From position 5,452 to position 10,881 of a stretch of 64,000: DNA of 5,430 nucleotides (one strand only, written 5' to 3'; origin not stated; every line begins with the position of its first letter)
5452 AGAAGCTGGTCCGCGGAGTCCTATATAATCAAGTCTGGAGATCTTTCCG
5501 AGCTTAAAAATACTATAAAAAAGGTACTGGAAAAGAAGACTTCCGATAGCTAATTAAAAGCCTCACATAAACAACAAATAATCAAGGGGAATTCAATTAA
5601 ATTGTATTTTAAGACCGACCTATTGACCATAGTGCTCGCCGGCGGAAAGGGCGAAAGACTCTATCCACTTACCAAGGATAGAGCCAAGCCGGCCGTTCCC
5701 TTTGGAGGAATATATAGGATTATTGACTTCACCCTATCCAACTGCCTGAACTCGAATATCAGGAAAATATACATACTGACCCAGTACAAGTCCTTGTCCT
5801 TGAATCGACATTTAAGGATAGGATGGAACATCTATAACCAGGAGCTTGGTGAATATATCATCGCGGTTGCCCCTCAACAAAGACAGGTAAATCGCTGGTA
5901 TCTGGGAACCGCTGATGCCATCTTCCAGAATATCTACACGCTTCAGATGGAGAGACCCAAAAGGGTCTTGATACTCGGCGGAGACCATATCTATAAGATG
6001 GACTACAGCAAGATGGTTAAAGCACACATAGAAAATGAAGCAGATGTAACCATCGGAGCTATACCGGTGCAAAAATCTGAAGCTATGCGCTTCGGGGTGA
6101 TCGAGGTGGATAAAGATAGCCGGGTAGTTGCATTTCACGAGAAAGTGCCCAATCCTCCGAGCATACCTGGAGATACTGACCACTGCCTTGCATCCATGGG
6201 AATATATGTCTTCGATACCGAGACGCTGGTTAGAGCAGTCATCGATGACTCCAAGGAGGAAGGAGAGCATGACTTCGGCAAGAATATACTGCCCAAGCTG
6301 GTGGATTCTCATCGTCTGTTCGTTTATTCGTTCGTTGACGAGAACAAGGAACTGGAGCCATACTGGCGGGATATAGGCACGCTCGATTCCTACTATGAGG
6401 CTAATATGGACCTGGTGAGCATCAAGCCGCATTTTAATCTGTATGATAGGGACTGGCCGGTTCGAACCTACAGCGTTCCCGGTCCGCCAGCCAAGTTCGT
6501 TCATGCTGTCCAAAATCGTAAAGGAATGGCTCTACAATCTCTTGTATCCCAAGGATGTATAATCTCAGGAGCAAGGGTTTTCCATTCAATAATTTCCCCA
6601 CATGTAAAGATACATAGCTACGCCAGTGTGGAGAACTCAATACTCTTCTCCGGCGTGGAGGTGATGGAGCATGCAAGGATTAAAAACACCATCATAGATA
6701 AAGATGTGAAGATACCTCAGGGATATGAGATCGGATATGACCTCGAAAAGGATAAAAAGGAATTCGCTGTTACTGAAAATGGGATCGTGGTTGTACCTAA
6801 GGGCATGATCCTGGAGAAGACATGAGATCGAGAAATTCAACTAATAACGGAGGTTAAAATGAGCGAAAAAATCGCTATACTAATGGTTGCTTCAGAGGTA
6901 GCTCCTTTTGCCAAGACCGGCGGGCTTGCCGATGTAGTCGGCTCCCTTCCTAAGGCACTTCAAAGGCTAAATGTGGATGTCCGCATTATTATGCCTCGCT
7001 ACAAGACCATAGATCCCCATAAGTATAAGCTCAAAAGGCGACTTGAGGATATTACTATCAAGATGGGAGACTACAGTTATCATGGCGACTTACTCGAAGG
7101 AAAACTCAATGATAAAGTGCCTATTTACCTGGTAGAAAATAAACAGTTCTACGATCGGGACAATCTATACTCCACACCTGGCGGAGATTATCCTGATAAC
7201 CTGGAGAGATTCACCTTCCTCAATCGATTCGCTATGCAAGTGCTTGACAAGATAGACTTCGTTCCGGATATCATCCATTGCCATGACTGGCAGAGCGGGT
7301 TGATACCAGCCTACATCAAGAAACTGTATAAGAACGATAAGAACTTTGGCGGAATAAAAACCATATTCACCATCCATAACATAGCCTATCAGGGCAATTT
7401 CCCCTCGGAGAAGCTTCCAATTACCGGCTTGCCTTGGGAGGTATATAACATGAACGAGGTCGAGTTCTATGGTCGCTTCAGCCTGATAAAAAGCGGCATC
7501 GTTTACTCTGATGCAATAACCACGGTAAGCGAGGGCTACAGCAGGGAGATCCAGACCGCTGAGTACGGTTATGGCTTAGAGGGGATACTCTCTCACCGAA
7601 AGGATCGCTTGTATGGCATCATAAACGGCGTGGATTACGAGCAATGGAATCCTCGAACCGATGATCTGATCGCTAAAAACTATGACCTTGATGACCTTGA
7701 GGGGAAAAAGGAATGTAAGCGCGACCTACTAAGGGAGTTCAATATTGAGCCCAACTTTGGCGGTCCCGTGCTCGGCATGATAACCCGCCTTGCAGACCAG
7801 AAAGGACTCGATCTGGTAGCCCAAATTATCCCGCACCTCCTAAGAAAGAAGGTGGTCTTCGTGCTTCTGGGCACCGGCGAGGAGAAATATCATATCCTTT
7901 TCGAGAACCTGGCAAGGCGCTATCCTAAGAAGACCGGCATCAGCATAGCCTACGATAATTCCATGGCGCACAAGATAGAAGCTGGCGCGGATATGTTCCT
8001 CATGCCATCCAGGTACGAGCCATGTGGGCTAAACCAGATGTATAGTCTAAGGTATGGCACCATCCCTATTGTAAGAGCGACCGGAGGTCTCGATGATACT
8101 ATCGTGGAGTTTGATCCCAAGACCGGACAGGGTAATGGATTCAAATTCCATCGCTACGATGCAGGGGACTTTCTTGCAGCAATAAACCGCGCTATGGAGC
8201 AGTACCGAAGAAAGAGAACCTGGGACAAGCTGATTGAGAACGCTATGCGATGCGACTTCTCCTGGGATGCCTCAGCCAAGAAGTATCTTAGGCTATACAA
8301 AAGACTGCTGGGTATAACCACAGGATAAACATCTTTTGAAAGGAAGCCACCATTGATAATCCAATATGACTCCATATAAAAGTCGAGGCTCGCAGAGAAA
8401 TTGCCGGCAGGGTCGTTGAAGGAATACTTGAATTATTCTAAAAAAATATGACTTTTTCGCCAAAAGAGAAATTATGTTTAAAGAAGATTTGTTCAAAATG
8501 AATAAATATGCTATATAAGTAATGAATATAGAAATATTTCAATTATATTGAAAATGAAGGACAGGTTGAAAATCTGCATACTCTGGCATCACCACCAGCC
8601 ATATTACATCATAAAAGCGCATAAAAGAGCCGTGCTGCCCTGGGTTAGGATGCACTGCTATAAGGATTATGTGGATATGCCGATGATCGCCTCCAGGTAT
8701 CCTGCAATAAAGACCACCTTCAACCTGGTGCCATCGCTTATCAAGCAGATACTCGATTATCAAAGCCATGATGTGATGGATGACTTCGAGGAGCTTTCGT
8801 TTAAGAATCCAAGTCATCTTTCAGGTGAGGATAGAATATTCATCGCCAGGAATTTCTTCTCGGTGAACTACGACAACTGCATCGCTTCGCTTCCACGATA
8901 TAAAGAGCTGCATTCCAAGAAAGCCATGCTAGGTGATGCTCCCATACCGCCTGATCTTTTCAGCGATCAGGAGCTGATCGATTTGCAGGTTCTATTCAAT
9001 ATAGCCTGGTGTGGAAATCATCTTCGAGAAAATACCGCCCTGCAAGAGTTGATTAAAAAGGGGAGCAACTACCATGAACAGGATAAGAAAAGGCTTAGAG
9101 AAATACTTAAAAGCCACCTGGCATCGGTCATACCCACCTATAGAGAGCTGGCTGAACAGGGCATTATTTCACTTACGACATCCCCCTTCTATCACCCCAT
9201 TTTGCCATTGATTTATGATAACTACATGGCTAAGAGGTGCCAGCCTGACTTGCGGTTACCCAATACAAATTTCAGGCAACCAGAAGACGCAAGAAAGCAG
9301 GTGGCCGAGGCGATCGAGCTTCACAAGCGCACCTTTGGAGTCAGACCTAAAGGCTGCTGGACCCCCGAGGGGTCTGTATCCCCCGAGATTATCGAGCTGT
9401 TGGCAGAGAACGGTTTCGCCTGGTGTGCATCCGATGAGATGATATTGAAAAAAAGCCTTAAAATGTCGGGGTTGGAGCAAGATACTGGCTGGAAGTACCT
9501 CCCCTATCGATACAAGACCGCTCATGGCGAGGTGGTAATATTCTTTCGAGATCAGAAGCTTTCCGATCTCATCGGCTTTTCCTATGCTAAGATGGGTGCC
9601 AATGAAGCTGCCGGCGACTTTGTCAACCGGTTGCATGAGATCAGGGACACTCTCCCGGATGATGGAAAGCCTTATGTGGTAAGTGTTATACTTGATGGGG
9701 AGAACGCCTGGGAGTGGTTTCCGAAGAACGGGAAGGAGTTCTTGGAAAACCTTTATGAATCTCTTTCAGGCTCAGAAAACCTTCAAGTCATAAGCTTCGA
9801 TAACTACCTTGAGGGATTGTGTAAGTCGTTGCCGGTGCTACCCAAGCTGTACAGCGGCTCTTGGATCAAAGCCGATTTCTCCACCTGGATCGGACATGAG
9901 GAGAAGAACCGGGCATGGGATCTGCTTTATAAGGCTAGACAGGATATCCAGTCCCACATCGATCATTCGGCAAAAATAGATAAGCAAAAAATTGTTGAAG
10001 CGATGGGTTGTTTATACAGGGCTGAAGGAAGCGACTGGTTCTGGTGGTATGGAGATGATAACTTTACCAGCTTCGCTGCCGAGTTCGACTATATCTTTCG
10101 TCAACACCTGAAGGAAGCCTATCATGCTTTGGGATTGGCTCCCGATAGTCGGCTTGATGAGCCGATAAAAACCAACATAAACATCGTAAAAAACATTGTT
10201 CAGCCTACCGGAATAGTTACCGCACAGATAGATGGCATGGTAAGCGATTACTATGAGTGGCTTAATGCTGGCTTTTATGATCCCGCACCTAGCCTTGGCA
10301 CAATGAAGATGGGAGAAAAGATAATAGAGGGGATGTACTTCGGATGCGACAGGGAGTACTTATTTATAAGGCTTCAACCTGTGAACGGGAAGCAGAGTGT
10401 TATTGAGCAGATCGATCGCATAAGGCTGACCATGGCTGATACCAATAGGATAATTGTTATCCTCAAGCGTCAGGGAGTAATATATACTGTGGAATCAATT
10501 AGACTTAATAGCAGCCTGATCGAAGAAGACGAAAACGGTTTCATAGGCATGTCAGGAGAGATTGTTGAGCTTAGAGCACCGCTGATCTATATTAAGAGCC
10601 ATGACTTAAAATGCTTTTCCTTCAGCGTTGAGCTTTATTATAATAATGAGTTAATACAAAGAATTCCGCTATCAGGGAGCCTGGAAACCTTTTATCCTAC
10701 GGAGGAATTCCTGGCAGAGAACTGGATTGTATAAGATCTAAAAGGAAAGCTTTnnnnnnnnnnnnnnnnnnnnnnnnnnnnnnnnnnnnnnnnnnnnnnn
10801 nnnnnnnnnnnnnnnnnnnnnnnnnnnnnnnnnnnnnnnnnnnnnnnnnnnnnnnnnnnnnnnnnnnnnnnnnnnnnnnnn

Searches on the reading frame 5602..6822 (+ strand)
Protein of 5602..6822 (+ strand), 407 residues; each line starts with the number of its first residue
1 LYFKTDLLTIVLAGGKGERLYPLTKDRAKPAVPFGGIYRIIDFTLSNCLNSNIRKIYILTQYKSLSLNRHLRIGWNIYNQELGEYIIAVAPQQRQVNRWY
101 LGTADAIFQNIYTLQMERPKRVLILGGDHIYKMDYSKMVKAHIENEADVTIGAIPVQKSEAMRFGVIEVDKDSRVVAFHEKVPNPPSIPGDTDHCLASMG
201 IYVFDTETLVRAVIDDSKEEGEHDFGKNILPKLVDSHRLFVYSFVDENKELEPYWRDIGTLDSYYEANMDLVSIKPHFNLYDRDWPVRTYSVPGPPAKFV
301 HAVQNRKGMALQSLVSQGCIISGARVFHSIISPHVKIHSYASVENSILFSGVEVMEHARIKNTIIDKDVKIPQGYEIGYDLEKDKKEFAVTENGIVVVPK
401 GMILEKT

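Call 18: search_protein_families(library=pfam, proteins=[window:5602-6822:+], max_evalue=0.001)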
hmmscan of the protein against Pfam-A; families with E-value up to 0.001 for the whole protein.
window:5602-6822:+ (407 aa): 5 families
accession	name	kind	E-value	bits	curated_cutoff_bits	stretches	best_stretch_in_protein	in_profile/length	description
PF00483.29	NTP_transferase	-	2.2e-63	214.6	21.2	1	9-271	2-242/245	Nucleotidyl transferase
PF24894.1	Hexapep_GlmU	-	7.3e-41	138.9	23.3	1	295-398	1-104/104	GlmU-like, C-terminal hexapeptide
PF25247.1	LbH_GLGC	-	3.8e-09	37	27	1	354-405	76-131/135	GLGC left-handed parallel beta-helix domain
PF25084.1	LbH_EIF2B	-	1e-07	32.4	54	1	313-377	22-87/105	EIF2B subunit epsilon LbH domain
PF12804.13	NTP_transf_3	-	0.00084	20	27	0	10-66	2-52/160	MobA-like NTP transferase domain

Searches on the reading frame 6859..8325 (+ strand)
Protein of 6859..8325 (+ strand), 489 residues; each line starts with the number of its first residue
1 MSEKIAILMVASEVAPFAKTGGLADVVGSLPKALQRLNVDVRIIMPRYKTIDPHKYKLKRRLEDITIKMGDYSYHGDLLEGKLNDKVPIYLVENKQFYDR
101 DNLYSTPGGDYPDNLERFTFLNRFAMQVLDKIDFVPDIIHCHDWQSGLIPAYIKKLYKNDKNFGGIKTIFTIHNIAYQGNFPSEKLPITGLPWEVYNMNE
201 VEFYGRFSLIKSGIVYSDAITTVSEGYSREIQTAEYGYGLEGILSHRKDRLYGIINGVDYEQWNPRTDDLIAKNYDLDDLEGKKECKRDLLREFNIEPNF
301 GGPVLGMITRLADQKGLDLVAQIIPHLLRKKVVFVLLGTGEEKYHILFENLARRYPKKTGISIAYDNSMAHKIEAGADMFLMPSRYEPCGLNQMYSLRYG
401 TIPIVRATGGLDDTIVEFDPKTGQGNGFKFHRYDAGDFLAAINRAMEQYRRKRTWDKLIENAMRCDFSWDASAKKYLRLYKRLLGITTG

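Call 18: search_protein_families(library=pfam, proteins=[window:6859-8325:+], max_evalue=0.001)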
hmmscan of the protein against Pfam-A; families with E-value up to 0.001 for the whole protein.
window:6859-8325:+ (489 aa): 6 families
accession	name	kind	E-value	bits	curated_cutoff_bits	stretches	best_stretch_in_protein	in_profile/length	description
PF08323.17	Glyco_transf_5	-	1.3e-88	297.2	22.7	1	7-245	2-238/239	Starch synthase catalytic domain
PF00534.26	Glycos_transf_1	-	2.4e-15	56.9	26.4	1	301-457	14-164/172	Glycosyl transferases group 1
PF13692.12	Glyco_trans_1_4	-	3.9e-10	40.6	27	1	303-447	2-141/142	Glycosyl transferases group 1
PF13439.12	Glyco_transf_4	-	1.8e-08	35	28.5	1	21-232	2-149/170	Glycosyltransferase Family 4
PF13579.12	Glyco_trans_4_4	-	2.3e-05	25.2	29.7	1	21-179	1-108/158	Glycosyl transferase 4-like domain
PF20706.3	GT4-conflict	-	0.00051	19.6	26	0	307-475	202-384/385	Family 4 Glycosyltransferase in conflict systems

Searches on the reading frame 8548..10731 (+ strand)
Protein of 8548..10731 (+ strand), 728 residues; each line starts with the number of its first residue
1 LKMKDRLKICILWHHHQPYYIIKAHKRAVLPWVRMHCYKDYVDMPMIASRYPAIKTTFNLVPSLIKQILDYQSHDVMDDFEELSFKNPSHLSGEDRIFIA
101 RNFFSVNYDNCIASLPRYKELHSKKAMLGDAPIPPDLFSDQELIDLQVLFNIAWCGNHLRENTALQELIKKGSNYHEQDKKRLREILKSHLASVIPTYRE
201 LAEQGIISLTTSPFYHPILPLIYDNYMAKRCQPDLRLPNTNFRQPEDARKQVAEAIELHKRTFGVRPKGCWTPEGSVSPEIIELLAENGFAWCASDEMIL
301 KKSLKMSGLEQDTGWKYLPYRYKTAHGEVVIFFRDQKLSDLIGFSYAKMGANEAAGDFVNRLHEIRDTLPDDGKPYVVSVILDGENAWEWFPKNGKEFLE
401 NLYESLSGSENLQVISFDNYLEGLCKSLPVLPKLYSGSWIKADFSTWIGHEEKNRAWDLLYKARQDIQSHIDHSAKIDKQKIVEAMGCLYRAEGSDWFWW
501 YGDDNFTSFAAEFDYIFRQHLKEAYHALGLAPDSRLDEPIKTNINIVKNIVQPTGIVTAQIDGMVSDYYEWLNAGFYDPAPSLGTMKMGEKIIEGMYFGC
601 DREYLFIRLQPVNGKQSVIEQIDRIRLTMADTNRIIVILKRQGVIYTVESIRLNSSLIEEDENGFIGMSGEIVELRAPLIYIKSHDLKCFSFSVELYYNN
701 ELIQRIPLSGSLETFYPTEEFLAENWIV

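Call 18: search_protein_families(library=pfam, proteins=[window:8548-10731:+], max_evalue=0.001)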
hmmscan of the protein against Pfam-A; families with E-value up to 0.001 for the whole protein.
window:8548-10731:+ (728 aa): 1 family
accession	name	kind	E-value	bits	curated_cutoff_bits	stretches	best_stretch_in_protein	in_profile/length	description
PF03065.20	Glyco_hydro_57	-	7e-62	209.8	21.2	1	11-421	2-279/291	Glycosyl hydrolase family 57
